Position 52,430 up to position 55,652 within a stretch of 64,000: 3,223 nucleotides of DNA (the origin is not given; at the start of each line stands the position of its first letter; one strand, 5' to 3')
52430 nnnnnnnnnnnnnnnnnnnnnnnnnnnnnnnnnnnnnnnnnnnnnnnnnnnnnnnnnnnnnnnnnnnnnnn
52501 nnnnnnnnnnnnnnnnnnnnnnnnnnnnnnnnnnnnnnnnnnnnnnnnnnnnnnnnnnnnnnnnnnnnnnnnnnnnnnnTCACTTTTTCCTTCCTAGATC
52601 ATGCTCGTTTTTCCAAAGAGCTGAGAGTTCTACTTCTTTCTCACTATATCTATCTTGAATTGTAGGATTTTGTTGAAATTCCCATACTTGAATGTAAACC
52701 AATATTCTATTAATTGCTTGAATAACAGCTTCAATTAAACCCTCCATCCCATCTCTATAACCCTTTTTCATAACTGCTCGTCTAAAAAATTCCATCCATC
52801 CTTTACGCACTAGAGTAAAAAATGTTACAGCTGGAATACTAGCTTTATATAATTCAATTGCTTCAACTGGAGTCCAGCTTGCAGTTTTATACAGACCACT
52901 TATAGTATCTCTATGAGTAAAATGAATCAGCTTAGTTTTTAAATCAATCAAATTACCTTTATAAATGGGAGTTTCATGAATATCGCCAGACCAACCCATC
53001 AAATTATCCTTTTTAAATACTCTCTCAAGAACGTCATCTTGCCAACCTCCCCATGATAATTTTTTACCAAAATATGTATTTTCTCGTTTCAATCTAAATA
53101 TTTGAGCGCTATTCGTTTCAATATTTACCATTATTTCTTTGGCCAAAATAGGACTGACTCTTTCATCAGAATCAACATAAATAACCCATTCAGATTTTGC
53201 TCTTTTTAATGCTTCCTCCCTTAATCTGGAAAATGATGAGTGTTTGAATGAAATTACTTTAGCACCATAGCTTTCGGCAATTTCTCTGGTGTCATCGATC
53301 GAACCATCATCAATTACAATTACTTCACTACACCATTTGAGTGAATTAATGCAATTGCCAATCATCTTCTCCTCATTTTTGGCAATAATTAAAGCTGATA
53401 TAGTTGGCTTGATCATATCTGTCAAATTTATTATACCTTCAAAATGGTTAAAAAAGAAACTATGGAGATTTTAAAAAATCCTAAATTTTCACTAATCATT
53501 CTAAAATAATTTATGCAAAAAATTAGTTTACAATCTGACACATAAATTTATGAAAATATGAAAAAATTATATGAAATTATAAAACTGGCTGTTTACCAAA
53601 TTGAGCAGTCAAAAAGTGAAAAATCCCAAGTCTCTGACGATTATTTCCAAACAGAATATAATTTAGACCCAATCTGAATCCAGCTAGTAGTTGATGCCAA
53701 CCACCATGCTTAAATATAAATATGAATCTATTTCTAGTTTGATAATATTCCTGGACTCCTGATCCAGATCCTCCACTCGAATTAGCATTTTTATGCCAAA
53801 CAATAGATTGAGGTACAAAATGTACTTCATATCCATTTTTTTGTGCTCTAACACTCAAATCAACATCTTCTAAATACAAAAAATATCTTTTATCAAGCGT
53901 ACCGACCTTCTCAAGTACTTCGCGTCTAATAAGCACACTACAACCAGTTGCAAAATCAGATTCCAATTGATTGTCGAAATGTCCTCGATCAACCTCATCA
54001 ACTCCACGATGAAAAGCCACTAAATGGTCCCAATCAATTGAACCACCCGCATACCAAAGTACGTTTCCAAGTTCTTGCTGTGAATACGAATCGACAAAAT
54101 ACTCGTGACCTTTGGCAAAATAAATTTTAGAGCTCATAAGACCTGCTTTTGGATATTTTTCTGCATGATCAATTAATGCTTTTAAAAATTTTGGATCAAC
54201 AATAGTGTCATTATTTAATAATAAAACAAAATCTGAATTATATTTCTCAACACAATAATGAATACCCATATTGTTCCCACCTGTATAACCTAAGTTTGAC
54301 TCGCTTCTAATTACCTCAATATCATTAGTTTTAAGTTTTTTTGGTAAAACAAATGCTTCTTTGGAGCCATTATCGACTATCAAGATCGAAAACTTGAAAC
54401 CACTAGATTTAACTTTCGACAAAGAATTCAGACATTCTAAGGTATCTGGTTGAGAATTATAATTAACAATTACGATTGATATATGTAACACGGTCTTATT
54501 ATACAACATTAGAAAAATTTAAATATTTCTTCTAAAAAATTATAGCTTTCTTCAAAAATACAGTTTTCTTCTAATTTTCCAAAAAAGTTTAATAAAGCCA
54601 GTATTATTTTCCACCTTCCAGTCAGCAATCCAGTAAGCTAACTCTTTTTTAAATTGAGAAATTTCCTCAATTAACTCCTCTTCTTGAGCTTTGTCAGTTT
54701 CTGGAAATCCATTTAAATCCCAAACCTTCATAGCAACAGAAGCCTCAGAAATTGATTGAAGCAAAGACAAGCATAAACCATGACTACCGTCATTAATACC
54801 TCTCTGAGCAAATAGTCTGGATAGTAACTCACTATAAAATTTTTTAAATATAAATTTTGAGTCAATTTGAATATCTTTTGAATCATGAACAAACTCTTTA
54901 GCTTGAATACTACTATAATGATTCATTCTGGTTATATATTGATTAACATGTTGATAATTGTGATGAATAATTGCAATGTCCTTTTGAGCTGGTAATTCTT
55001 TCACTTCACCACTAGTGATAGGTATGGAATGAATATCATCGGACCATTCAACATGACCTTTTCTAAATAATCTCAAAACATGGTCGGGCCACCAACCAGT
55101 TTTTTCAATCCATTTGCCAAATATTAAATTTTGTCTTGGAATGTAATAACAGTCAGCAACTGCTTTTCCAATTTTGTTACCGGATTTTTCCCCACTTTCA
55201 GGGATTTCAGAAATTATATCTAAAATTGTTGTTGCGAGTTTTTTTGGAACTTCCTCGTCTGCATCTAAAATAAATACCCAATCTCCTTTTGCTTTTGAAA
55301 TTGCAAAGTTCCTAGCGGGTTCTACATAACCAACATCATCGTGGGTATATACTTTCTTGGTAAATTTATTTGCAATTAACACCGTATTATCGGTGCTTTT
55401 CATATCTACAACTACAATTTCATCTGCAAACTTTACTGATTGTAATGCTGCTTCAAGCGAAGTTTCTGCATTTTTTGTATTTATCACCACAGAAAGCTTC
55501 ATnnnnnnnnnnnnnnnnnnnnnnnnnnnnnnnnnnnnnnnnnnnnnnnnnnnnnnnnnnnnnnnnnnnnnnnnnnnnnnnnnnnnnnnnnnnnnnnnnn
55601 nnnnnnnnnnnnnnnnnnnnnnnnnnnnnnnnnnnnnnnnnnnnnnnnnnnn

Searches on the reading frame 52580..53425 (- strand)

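Call 54: search_protein_families(library=pfam, proteins=[window:52580-53425:-])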
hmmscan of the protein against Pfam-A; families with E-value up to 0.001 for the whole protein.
window:52580-53425:- (281 aa): 2 families
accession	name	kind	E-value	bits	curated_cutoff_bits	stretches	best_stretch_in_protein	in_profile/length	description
PF00535.33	Glycos_transf_2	-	1.2e-18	68.1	23.3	1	10-127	1-128/168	Glycosyl transferase family 2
PF13704.12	Glyco_tranf_2_4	-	3.5e-05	24.7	27.5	1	16-88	1-82/98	Glycosyl transferase family 2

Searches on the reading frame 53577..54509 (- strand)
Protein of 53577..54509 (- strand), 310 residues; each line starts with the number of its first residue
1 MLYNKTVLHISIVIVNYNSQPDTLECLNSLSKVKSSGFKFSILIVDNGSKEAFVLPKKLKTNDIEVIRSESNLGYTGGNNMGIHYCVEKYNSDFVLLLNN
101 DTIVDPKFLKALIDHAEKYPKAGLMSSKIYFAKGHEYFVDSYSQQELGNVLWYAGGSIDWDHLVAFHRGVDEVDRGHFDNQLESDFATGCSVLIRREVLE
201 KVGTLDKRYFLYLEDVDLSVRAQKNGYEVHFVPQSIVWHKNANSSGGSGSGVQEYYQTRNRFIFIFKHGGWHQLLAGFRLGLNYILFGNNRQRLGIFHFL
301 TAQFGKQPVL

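Call 54: search_protein_families(library=pfam, proteins=[window:53577-54509:-])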
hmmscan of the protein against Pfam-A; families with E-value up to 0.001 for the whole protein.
window:53577-54509:- (310 aa): 4 families
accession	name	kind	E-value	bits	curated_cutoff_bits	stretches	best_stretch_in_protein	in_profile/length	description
PF13641.12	Glyco_tranf_2_3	-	2.1e-20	74.1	27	1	10-244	3-216/230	Glycosyltransferase like family 2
PF00535.33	Glycos_transf_2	-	2.7e-18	66.9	23.3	1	11-171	1-164/168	Glycosyl transferase family 2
PF13632.12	Glyco_trans_2_3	-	1.2e-13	51.8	27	1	188-275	73-157/198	Glycosyl transferase family group 2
PF13506.12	Glyco_transf_21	-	2.9e-07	30.6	21.7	1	87-241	26-156/174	Glycosyl transferase family 21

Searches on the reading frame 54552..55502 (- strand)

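Call 9: search_protein_families(library=pfam, proteins=[window:54552-55502:-])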
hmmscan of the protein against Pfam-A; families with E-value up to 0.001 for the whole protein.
window:54552-55502:- (316 aa): 1 family
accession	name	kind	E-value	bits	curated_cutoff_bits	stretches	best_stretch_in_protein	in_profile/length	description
PF00535.33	Glycos_transf_2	-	6.2e-17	62.5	23.3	1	4-99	1-105/168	Glycosyl transferase family 2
